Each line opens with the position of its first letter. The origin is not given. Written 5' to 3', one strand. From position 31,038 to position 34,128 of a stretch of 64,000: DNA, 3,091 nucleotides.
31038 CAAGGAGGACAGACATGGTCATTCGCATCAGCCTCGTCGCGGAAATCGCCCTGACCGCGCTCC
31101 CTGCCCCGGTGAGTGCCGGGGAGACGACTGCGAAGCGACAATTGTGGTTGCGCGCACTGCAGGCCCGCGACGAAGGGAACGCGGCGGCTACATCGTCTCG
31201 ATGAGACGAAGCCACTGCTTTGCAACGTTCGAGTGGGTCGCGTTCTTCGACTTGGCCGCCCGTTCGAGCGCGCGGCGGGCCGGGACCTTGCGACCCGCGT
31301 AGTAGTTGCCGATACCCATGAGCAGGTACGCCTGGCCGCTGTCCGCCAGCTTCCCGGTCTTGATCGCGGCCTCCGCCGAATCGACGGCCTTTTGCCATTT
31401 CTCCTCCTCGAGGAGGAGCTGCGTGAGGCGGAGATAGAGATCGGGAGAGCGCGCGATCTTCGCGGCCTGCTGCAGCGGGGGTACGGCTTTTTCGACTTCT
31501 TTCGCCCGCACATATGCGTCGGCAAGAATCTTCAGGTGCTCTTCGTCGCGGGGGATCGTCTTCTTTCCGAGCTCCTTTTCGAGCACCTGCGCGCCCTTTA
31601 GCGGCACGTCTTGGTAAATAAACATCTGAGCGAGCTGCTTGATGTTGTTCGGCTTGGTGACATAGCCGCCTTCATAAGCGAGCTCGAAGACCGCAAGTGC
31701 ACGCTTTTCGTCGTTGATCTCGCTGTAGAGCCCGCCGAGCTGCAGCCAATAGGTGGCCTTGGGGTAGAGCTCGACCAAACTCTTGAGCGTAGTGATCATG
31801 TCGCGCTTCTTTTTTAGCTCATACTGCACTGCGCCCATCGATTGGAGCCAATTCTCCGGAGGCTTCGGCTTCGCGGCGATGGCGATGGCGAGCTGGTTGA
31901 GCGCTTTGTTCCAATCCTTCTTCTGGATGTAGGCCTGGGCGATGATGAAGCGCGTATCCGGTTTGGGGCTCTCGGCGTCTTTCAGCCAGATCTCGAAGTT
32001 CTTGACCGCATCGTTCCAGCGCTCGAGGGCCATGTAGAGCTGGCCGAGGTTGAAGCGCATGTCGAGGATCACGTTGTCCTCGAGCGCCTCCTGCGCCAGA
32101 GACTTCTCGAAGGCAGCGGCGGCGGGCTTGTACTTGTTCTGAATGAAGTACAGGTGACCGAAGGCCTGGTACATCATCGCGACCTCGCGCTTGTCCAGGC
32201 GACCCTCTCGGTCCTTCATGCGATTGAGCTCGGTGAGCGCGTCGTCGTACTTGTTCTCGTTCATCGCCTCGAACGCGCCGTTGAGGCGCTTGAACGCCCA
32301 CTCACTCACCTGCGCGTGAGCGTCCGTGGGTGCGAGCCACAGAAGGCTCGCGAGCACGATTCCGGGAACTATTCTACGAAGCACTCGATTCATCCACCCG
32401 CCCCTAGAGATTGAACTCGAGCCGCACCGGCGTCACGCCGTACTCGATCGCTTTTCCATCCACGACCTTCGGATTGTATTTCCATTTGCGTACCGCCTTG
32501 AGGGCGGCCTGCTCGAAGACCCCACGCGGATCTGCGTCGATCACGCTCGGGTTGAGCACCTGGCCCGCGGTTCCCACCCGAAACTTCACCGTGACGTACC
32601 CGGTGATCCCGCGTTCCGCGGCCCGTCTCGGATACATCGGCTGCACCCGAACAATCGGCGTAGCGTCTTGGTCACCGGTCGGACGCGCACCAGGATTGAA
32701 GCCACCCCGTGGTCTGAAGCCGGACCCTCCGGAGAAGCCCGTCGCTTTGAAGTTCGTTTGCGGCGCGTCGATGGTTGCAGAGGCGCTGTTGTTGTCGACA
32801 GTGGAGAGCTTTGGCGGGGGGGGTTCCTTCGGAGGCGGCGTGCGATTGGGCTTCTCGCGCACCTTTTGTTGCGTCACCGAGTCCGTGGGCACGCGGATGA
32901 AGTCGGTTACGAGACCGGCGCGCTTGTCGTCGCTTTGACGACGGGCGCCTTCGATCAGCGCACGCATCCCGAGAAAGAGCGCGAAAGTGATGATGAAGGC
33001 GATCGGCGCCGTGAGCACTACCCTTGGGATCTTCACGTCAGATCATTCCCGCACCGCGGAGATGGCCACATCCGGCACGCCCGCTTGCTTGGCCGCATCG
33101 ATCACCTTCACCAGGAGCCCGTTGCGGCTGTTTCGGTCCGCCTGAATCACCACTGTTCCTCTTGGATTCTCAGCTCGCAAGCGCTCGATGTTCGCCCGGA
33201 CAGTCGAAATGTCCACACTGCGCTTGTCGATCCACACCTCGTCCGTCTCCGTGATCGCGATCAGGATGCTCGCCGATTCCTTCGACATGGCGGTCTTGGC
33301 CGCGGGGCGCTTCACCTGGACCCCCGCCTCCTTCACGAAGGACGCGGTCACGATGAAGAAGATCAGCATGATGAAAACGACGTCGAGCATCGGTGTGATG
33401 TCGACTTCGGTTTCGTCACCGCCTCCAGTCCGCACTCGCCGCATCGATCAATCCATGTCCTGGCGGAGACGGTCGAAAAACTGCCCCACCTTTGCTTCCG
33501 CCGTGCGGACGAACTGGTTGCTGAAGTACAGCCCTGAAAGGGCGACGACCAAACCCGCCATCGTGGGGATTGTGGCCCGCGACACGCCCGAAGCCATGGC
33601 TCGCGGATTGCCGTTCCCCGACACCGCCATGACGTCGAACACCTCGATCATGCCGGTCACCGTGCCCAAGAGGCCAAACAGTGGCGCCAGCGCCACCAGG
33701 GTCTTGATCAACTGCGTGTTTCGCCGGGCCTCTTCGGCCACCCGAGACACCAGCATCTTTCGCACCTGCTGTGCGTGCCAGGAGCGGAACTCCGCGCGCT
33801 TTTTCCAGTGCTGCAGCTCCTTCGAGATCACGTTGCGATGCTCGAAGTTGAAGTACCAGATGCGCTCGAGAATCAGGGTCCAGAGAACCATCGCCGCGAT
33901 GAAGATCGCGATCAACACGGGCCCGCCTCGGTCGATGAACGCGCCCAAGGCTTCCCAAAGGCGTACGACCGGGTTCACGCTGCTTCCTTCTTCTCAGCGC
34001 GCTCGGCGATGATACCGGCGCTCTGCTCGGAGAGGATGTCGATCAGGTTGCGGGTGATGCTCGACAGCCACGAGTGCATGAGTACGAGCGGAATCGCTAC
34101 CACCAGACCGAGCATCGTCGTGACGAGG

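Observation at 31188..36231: Vibrio TonB2-style six-gene system (ttpB-ttpC-exbB-exbD-tonB-ttpD) in a high-GC myxobacterium-like genome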

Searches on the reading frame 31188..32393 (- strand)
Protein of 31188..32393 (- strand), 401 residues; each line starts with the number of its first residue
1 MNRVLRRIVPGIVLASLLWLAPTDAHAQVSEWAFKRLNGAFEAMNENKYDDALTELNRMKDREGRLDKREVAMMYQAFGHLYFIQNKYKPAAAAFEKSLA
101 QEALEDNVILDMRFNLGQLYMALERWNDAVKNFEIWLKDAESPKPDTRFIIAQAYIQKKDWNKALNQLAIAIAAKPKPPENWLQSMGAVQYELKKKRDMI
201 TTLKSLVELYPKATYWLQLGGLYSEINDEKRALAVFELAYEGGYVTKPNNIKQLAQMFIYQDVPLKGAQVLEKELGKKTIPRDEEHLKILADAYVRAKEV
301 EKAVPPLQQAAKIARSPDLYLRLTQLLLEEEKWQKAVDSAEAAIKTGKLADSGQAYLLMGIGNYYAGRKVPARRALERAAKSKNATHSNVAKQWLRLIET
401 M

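Call 4: search_protein_families(library=pfam, proteins=[window:31188-32393:-], max_evalue=0.01)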
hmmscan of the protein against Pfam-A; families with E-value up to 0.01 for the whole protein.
window:31188-32393:- (401 aa): 13 families
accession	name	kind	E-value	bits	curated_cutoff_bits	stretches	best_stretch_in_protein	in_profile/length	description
PF13424.12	TPR_12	-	2.9e-11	43.8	30.1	0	48-100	18-73/77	Tetratricopeptide repeat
PF12895.13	ANAPC3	-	5.6e-11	43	27.2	0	279-341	18-80/82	Anaphase-promoting complex, cyclosome, subunit 3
PF07719.23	TPR_2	-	1.5e-10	40.8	27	0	114-134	5-25/34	Tetratricopeptide repeat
PF13428.12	TPR_14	-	9.5e-10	38.6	23.5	0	287-325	4-43/44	Tetratricopeptide repeat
PF13432.12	TPR_16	-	6.2e-09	36.6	32.7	1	115-176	2-62/65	Tetratricopeptide repeat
PF13176.12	TPR_7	-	1.6e-08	34.4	27.9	0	115-137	4-28/36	Tetratricopeptide repeat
PF13174.12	TPR_6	-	4e-07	30.7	26.3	0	186-212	6-32/33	Tetratricopeptide repeat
PF13181.12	TPR_8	-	1.6e-06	28.2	25.7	0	213-241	1-29/34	Tetratricopeptide repeat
PF00515.34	TPR_1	-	6.8e-06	26.1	27.8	0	114-134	5-25/34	Tetratricopeptide repeat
PF13414.12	TPR_11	-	0.00019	21.5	26.8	0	153-181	2-30/42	TPR repeat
PF14559.12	TPR_19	-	0.00022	21.9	25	0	144-179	24-59/68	Tetratricopeptide repeat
PF13371.12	TPR_9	-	0.00052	20.4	35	0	153-184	3-34/73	Tetratricopeptide repeat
PF25068.1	ARM_TT21_4th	-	0.0045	17.7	30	0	292-348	7-63/153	Tetratricopeptide repeat protein 21 forth ARM domain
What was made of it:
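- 31188..32393 (-): ttpD: exported TPR protein, 401 aa, 9.8% Lys. 13 TPR-type Pfam families, best E 2.9e-11 (call 4).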

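Call 5: search_protein_families(library=ncbifam, proteins=[window:31188-32393:-], max_evalue=0.01)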
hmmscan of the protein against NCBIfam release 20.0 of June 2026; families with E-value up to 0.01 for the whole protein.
window:31188-32393:- (401 aa): 12 families
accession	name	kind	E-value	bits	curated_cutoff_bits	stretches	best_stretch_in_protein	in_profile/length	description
TIGR02917.1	PEP_TPR_lipo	equivalog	2.6e-15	55.4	312.2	2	150-346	572-765/899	XrtA/PEP-CTERM system TPR-repeat protein PrsT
NF040959.1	MamA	equivalog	3.8e-15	55.9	200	2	66-240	31-200/204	magnetosome protein MamA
TIGR02795.1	tol_pal_ybgF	equivalog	8.9e-09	36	90.1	1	144-214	38-110/119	tol-pal system protein YbgF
NF052312.1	T9SS_PorW_SprE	equivalog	2.5e-08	33.1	250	1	44-136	152-242/716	type IX secretion system periplasmic lipoprotein PorW/SprE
NF047371.1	FlcA_CTERM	equivalog_domain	3.6e-07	29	300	1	45-134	411-497/646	periplasmic flagellar collar protein FlcA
TIGR00540.1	TPR_hemY_coli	hypoth_equivalog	3.8e-07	29.2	142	0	253-346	266-355/385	heme biosynthesis-associated TPR protein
TIGR02552.1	LcrH_SycD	equivalog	2.3e-06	27.4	104.8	1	77-179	23-120/136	SycD/LcrH family type III secretion system chaperone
NF033762.1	social_mot_Tgl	equivalog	2.2e-05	23.9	225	1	21-177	22-168/252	social motility TPR repeat lipoprotein Tgl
NF008757.0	PRK11788.1-5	equivalog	0.00017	20.9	363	0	150-236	219-305/388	lipopolysaccharide assembly protein LapB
NF047558.1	TPR_END_plus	domain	0.00028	20.8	32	0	151-179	5-32/56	TPR end-of-group domain-containing protein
NF047507.1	TPR_BatC_Lepto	exception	0.00067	19.2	175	0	84-138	70-124/214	TPR repeat-containing protein BatC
TIGR02521.1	type_IV_pilW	equivalog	0.0029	17.2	154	0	281-384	62-166/234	type IV pilus biogenesis/stability protein PilW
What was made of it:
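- Checked: 31188-32393: multiple TPR families (calls 4, 5).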

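Call 69: search_protein_families(library=padloc, proteins=[window:31188-32393:-], max_evalue=0.01)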
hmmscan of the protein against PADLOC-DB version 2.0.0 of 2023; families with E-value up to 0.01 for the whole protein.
window:31188-32393:- (401 aa): 0 families

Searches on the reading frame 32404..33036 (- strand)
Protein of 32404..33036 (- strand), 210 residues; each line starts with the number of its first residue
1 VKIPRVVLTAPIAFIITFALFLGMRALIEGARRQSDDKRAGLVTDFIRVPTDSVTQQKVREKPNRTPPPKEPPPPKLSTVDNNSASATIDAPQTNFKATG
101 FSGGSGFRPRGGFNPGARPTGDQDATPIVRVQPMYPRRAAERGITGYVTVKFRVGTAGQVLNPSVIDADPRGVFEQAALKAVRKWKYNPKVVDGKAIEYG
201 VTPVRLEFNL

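Call 4: search_protein_families(library=pfam, proteins=[window:32404-33036:-], max_evalue=0.01)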
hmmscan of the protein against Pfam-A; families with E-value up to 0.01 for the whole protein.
window:32404-33036:- (210 aa): 2 families
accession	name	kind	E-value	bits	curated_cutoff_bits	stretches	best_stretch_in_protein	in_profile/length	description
PF03544.19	TonB_C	-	6.9e-21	74.9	24.6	1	132-210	2-79/79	Gram-negative bacterial TonB protein C-terminal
PF16101.10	PRIMA1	-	0.0097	16.1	38.6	0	51-86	50-86/158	Proline-rich membrane anchor 1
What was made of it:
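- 32404..33036 (-): tonB: 210 aa, with an N-terminal membrane anchor lacking His, a short Pro-rich linker and a TonB C-terminal domain. PF03544 E 6.9e-21 (call 4).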

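Call 5: search_protein_families(library=ncbifam, proteins=[window:32404-33036:-], max_evalue=0.01)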
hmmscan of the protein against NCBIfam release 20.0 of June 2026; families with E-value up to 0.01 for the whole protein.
window:32404-33036:- (210 aa): 9 families
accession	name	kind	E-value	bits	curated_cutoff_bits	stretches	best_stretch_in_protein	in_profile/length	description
TIGR01352.1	tonB_Cterm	subfamily_domain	9.1e-16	58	27.1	1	134-199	2-64/76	TonB family protein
NF008082.0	PRK10819.1-3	equivalog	1.5e-14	54.4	265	1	119-195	153-228/242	TonB system transport protein TonB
NF008081.0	PRK10819.1-2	equivalog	1.1e-12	48.4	377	1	58-189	87-218/240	TonB system transport protein TonB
NF008084.0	PRK10819.1-5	equivalog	4.4e-11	43.1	315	1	61-188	98-226/249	TonB system transport protein TonB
NF008083.0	PRK10819.1-4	equivalog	9.2e-10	38.9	448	1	59-190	88-218/239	TonB system transport protein TonB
NF008080.0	PRK10819.1-1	equivalog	3.1e-09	36.6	418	1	128-189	170-231/252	TonB system transport protein TonB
NF038079.1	TonB_sider_MxcH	equivalog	5.7e-05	21.4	925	1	130-199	7-75/792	TonB-dependent siderophore myxochelin receptor MxcH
NF033768.1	myxo_SS_tail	domain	0.0015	18.6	40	1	131-194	17-81/92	AgmX/PglI C-terminal domain-containing protein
NF047760.1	LIC10042_TonB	equivalog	0.0025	18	100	1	135-190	87-142/156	LIC_10042 family TonB-like protein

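Call 11: search_solved_structures(query=window:32404-33036:-, max_evalue=0.001)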
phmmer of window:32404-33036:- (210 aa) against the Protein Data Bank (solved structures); distinct sequences matched with E-value up to 0.001: 11.
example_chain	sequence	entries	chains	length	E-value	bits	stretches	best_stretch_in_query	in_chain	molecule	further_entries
2k9k_A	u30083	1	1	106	5.3e-25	91.8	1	122-209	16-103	TonB2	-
6fip_A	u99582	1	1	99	6.5e-11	45.8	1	121-201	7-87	Protein TonB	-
6i97_D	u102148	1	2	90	1.6e-10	44.6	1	122-201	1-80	Protein TonB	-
8rd6_A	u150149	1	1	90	1.9e-10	44.3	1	128-189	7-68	Protein TonB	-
2gsk_B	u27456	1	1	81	1.2e-09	41.7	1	128-190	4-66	protein TONB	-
1u07_A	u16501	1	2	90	1.3e-09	41.6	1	128-190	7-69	TonB protein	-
1xx3_A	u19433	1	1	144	2.2e-08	37.5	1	127-190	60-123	TonB protein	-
7zc8_B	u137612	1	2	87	1e-06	32.1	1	134-191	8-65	Protein TonB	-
1ihr_A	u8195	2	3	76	3.1e-06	30.6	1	136-190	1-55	TonB protein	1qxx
9hi3_A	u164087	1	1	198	6.4e-06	29.5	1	134-190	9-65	Protein TonB,Ferredoxin-1, chloroplastic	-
6sly_A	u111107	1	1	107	0.00047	23.4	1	112-185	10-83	Protein TonB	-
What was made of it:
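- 32404..33036 (-): Best solved-structure match is 2K9K, V. anguillarum TonB2 CTD, E 5.3e-25 (call 11).
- On Ttp-type (Vibrio TonB2/TonB3-type) six-gene Ton system: TonB CTD best hit is 2K9K TonB2, E 5.3e-25 (call 11).
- The TonB CTD's best PDB hit is V. anguillarum TonB2 (call 11). The TonB C-terminal domain is a standard TonB_C (calls 4, 11). A TonB_C domain is present, with TonB2 as its best structural relative (calls 4, 11).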

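Call 69: search_protein_families(library=padloc, proteins=[window:32404-33036:-], max_evalue=0.01)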
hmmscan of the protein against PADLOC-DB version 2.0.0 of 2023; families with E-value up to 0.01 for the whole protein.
window:32404-33036:- (210 aa): 0 families

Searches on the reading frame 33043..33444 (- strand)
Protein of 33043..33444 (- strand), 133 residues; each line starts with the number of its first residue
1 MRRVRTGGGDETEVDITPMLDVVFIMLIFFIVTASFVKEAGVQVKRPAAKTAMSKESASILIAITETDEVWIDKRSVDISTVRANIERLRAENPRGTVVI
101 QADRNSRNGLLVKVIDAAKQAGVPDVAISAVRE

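Call 4: search_protein_families(library=pfam, proteins=[window:33043-33444:-], max_evalue=0.01)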
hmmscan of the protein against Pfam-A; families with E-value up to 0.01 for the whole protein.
window:33043-33444:- (133 aa): 1 family
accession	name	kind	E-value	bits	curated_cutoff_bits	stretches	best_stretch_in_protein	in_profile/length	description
PF02472.21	ExbD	-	3.1e-29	102.1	25.4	1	11-130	5-125/128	Biopolymer transport protein ExbD/TolR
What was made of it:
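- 33043..33444 (-): exbD: 133 aa, single transmembrane helix with an Asp in it (MLDVVF). PF02472 E 3.1e-29 (call 4).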

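Call 5: search_protein_families(library=ncbifam, proteins=[window:33043-33444:-], max_evalue=0.01)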
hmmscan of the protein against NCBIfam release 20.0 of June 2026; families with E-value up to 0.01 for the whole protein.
window:33043-33444:- (133 aa): 5 families
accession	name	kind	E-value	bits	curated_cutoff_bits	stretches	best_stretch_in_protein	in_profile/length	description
TIGR02801.1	tolR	equivalog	7e-17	62.3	127.3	1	12-128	3-126/129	protein TolR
TIGR02804.1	ExbD_2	equivalog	2.7e-15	56.8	123.45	1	13-130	3-119/121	TonB system transport protein ExbD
NF008429.0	PRK11267.1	equivalog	1.5e-12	47.8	216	1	9-126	13-130/141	TonB system transport protein ExbD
TIGR02803.1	ExbD_1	equivalog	1.3e-11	44.7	152.95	1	13-128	3-118/122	TonB system transport protein ExbD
NF008248.0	PRK11024.1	equivalog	1.5e-07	31.7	162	1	11-127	13-136/142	colicin uptake protein TolR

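Call 69: search_protein_families(library=padloc, proteins=[window:33043-33444:-], max_evalue=0.01)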
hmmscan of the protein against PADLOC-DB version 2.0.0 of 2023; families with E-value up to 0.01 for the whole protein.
window:33043-33444:- (133 aa): 0 families

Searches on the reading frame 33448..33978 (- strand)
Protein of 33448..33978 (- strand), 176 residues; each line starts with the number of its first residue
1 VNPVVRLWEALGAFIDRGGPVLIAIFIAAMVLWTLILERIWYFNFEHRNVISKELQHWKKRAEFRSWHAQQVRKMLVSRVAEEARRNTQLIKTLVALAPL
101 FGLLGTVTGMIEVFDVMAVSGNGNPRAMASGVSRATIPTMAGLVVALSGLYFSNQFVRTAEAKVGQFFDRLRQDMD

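Call 4: search_protein_families(library=pfam, proteins=[window:33448-33978:-], max_evalue=0.01)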
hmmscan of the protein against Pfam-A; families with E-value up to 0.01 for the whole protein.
window:33448-33978:- (176 aa): 1 family
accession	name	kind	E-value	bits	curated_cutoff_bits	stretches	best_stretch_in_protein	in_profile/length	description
PF01618.21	MotA_ExbB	-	2.7e-23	82.6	22.9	1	48-166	7-124/127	MotA/TolQ/ExbB proton channel family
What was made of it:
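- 33448..33978 (-): exbB: short ExbB paralogue, 176 aa; its start overlaps the ttpC stop by 4 bp. PF01618 E 2.7e-23 (call 4).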

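Call 5: search_protein_families(library=ncbifam, proteins=[window:33448-33978:-], max_evalue=0.01)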
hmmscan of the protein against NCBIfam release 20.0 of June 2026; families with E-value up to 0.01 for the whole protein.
window:33448-33978:- (176 aa): 7 families
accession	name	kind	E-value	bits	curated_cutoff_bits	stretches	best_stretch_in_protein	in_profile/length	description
TIGR02796.1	tolQ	equivalog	1.3e-10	41.4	221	1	54-162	85-198/216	protein TolQ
TIGR02805.1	exbB2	equivalog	1.3e-08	35.1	135.35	1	79-163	46-130/138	TonB-system energizer ExbB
TIGR02797.1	exbB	equivalog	2.2e-07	30.9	206.2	1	77-160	108-191/211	tonB-system energizer ExbB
NF007722.0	PRK10414.1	equivalog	4.3e-07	29.7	402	1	77-160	119-202/244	tol-pal system-associated acyl-CoA thioesterase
NF008066.0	PRK10801.1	equivalog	0.00014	21.5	403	1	73-169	112-207/230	Tol-Pal system protein TolQ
NF006284.1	PRK08456.1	equivalog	0.0012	18.1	380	1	95-146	150-196/252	flagellar motor stator protein MotA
NF006583.0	PRK09109.1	equivalog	0.0014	17.8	237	1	70-146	122-196/246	flagellar motor protein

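Call 69: search_protein_families(library=padloc, proteins=[window:33448-33978:-], max_evalue=0.01)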
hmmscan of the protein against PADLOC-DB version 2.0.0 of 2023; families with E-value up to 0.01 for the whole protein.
window:33448-33978:- (176 aa): 0 families
